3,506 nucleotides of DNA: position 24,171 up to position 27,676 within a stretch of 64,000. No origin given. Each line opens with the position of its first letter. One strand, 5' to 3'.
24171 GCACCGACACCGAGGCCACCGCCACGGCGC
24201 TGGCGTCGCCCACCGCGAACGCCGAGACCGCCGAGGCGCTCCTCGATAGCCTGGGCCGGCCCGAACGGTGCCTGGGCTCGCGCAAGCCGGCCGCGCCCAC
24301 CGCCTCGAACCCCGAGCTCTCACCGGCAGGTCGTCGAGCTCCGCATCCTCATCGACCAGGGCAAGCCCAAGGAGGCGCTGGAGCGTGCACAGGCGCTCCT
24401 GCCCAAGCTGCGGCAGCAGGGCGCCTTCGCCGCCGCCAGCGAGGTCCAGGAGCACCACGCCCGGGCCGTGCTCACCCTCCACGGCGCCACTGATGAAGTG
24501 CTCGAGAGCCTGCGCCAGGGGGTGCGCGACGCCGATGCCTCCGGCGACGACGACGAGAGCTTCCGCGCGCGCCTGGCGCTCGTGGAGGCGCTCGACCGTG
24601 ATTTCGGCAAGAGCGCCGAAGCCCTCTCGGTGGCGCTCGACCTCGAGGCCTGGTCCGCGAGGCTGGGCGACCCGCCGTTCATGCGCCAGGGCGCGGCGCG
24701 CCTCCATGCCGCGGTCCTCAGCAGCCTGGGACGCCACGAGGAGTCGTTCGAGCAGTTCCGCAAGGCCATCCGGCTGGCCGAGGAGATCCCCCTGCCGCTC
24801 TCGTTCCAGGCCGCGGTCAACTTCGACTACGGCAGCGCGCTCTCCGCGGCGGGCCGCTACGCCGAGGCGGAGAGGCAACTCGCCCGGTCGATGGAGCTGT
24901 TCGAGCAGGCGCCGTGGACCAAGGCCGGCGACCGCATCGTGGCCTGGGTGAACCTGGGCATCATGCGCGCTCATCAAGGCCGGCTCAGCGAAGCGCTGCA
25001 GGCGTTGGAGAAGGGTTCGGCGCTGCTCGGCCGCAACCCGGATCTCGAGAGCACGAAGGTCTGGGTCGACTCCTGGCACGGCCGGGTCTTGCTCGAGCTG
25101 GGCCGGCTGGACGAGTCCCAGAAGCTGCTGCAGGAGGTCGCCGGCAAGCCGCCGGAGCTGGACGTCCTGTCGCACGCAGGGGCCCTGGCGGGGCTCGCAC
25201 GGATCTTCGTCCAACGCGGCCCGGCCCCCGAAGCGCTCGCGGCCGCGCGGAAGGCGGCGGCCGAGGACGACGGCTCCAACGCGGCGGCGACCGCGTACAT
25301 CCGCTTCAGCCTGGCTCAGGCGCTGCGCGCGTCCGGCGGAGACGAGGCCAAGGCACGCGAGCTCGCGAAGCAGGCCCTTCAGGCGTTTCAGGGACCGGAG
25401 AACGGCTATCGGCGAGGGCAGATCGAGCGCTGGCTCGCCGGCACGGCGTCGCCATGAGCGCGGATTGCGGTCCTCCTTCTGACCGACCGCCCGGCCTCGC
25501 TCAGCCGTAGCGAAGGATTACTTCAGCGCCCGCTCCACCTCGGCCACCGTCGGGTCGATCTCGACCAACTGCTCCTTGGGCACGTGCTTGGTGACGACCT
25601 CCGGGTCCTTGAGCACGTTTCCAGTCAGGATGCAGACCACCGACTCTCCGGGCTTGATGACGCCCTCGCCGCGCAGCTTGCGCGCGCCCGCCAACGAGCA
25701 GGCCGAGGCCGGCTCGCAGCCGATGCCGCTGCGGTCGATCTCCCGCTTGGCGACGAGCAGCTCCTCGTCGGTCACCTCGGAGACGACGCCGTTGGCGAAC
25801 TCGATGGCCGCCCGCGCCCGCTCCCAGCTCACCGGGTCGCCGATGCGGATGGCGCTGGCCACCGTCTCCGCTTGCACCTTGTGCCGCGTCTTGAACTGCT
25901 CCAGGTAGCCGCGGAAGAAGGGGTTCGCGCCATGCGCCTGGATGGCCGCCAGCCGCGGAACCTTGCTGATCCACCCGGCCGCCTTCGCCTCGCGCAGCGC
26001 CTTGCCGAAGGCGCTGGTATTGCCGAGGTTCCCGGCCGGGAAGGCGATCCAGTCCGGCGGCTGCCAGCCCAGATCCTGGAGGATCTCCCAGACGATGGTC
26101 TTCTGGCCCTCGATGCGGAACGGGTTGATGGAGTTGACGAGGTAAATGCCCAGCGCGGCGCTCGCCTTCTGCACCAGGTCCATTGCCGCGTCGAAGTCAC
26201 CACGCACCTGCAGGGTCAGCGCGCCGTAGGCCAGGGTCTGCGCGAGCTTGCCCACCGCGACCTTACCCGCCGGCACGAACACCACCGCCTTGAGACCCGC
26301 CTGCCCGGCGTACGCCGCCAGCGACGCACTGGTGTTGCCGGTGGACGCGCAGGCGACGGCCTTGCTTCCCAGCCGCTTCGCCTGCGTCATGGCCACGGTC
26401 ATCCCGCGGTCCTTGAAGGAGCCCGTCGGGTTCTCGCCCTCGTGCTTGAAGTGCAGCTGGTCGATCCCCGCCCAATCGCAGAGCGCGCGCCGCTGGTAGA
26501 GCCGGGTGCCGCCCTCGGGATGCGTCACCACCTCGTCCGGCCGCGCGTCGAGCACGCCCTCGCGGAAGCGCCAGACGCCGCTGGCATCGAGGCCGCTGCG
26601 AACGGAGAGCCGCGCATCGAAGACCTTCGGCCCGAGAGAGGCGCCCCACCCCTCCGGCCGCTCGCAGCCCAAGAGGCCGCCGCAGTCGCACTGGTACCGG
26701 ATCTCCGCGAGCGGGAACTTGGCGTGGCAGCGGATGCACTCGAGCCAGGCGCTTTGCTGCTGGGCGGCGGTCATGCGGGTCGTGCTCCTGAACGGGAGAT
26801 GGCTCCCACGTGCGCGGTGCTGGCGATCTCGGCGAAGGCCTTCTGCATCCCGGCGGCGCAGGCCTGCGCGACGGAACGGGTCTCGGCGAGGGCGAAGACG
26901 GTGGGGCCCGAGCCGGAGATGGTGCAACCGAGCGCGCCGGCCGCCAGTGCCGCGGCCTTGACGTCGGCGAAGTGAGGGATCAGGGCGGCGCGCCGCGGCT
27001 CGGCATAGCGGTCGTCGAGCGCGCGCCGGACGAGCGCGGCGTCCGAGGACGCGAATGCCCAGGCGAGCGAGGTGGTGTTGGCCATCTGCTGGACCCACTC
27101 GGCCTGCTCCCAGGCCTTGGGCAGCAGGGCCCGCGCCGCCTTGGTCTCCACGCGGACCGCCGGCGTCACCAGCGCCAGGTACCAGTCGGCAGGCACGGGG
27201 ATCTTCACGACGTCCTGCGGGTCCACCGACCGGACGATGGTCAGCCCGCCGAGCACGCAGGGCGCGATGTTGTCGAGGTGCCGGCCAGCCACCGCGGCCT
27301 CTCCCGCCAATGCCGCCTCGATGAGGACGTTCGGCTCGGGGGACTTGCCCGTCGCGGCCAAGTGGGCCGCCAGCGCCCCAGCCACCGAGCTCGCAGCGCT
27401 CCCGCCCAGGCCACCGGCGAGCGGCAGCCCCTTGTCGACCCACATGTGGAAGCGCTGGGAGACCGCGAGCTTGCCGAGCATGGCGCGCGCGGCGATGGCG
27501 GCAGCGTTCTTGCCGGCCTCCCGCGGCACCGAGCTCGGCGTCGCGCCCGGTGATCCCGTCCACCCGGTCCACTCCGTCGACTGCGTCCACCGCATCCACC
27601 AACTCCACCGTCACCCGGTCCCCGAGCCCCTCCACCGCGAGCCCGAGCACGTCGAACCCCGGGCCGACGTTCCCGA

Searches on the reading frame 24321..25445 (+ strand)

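Call 11: search_protein_families(library=pfam, proteins=[window:24321-25445:+], max_evalue=0.01)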
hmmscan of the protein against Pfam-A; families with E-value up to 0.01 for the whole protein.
window:24321-25445:+ (375 aa): 13 families
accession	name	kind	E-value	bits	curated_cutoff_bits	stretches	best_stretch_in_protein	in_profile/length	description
PF13424.12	TPR_12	-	8.4e-19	68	30.1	3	127-196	7-77/77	Tetratricopeptide repeat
PF07719.23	TPR_2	-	7.6e-10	38.6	27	0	208-233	3-28/34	Tetratricopeptide repeat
PF13428.12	TPR_14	-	9.8e-10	38.6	23.5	0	168-199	5-36/44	Tetratricopeptide repeat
PF17874.7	TPR_MalT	-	3.2e-09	36.9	45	1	161-360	37-236/336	MalT-like TPR region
PF13181.12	TPR_8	-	1.1e-08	35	25.7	0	132-154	10-32/34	Tetratricopeptide repeat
PF13432.12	TPR_16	-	1.1e-07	32.6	32.7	1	253-319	3-64/65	Tetratricopeptide repeat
PF13374.12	TPR_10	-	2.2e-07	31.1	27.5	0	130-155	9-34/42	Tetratricopeptide repeat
PF14559.12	TPR_19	-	3.4e-07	30.9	25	1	219-276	4-54/68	Tetratricopeptide repeat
PF00515.34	TPR_1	-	2.9e-06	27.3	27.8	0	207-231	2-26/34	Tetratricopeptide repeat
PF07721.20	TPR_4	-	2.2e-05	25.1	27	0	207-230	2-25/26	Tetratricopeptide repeat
PF13414.12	TPR_11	-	0.00033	20.7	26.8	0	135-152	6-23/42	TPR repeat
PF13431.12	TPR_17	-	0.00055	20.4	24.4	0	208-227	15-34/34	Tetratricopeptide repeat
PF13176.12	TPR_7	-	0.0014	19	27.9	0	208-231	1-24/36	Tetratricopeptide repeat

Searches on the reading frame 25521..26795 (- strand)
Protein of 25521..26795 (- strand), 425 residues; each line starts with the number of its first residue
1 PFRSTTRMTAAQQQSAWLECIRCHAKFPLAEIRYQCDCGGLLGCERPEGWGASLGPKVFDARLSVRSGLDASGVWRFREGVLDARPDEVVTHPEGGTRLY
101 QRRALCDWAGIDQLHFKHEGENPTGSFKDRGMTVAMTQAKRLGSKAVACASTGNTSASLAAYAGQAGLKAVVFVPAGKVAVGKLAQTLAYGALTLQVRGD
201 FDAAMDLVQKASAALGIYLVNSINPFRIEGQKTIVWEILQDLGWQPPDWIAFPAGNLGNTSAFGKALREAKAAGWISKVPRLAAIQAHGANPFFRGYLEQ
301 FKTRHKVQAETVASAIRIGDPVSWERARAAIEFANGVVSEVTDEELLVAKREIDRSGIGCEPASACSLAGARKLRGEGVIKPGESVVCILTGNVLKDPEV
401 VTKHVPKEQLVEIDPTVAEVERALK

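Call 11: search_protein_families(library=pfam, proteins=[window:25521-26795:-], max_evalue=0.01)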
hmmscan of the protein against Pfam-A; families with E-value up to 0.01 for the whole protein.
window:25521-26795:- (425 aa): 1 family
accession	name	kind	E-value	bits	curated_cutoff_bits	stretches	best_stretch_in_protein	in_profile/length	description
PF00291.31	PALP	-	4.7e-62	210.4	35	1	91-392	2-295/295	Pyridoxal-phosphate dependent enzyme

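Call 15: find_related_loci(query=window:25521-26795:-, collection=genome_contigs, flank=10000)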
Query window:25521-26795:- (425 aa) in genome_contigs; peptide patterns used: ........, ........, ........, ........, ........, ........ (x = any residue, [..] = any of these).
124 stretches matched a pattern; 50 encode a relative of the query (tblastn E <= 1e-3); 50 distinct loci.
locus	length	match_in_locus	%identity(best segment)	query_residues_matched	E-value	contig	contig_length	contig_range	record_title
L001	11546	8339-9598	78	3-425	0e+0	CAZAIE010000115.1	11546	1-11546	MAG TPA_asm: uncultured Myxococcaceae bacterium isolate binchicken_co269_54 genome assembly, contig: NODE_5608_length_11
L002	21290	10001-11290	62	1-425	0e+0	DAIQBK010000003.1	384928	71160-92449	MAG TPA_asm: Myxococcaceae bacterium isolate CTOTU28159 NODE_3_length_384928_cov_16.084223, whole genome shotgun sequenc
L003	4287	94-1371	63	2-424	0e+0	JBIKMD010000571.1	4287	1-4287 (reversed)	MAG: Myxococcota bacterium isolate ME2014-08-29_3300036719_group5_bin99 Rohwer_bin1501_scaffold_45358_c1, whole genome s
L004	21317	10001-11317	63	15-424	6e-175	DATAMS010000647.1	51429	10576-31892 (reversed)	MAG TPA_asm: Thermoanaerobaculia bacterium isolate SMAG_U6997 k141_352924, whole genome shotgun sequence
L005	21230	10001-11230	64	18-424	1e-168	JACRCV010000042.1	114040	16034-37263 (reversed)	MAG: Deltaproteobacteria bacterium isolate NC_groundwater_1655_Pr3_B-0.1um_70_22 SR-2_scaffold_141_1379066, whole genome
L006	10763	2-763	95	172-425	2e-159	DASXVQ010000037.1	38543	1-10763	MAG TPA_asm: Myxococcales bacterium isolate SMAG_U4749 k141_125919, whole genome shotgun sequence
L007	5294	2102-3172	67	49-424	6e-161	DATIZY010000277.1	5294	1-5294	MAG TPA_asm: Thermoanaerobaculia bacterium isolate SMAG_U15313 k141_5909640, whole genome shotgun sequence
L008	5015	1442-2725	57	3-425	6e-156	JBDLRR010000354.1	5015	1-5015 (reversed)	MAG: Pseudomonadota bacterium isolate icacos_2019_sw_WHONDRS-S19S_0094_B_bin.43 scaffold_1412795, whole genome shotgun s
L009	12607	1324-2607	57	3-425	1e-153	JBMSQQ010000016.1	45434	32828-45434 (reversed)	MAG: Silvanigrellaceae bacterium isolate ARD_V5_S3_50percent_ser_metabat.34 NODE_66_length_45434_cov_5.327090, whole gen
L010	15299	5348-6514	60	17-404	4e-150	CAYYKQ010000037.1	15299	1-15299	MAG TPA_asm: uncultured Anaerolineae bacterium isolate binchicken_co349_104 genome assembly, contig: NODE_1077_length_15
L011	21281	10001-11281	65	13-424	3e-178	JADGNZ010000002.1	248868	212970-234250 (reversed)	MAG: Thermoanaerobaculia bacterium isolate Chersky.9_17 contig-100_1, whole genome shotgun sequence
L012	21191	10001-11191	58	18-404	3e-148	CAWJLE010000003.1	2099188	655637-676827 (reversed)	MAG: uncultured Chloroflexia bacterium isolate MFD02416.bin.2.92 genome assembly, contig: contig_69923, whole genome sho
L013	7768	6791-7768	70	3-349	5e-145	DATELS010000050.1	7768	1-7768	MAG TPA_asm: Thermoanaerobaculia bacterium isolate SMAG_U8922 k141_171489, whole genome shotgun sequence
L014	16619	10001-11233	66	17-424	1e-178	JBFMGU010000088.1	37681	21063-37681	MAG: Myxococcota bacterium isolate MAG305 MAG305_88, whole genome shotgun sequence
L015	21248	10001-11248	61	15-425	4e-146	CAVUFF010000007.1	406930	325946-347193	MAG: uncultured Acidobacteriota bacterium isolate MFD04944.bin.3.170 genome assembly, contig: contig_46345, whole genome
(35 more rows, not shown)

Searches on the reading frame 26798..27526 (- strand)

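Call 11: search_protein_families(library=pfam, proteins=[window:26798-27526:-], max_evalue=0.01)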
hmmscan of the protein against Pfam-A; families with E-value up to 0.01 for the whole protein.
window:26798-27526:- (243 aa): 2 families
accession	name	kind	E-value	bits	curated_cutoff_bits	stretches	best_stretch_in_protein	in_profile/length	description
PF08544.19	GHMP_kinases_C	-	2.6e-14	53.8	21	1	155-232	2-84/85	GHMP kinases C terminal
PF00288.32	GHMP_kinases_N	-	4.7e-10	40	22.3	1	12-94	6-87/87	GHMP kinases N terminal domain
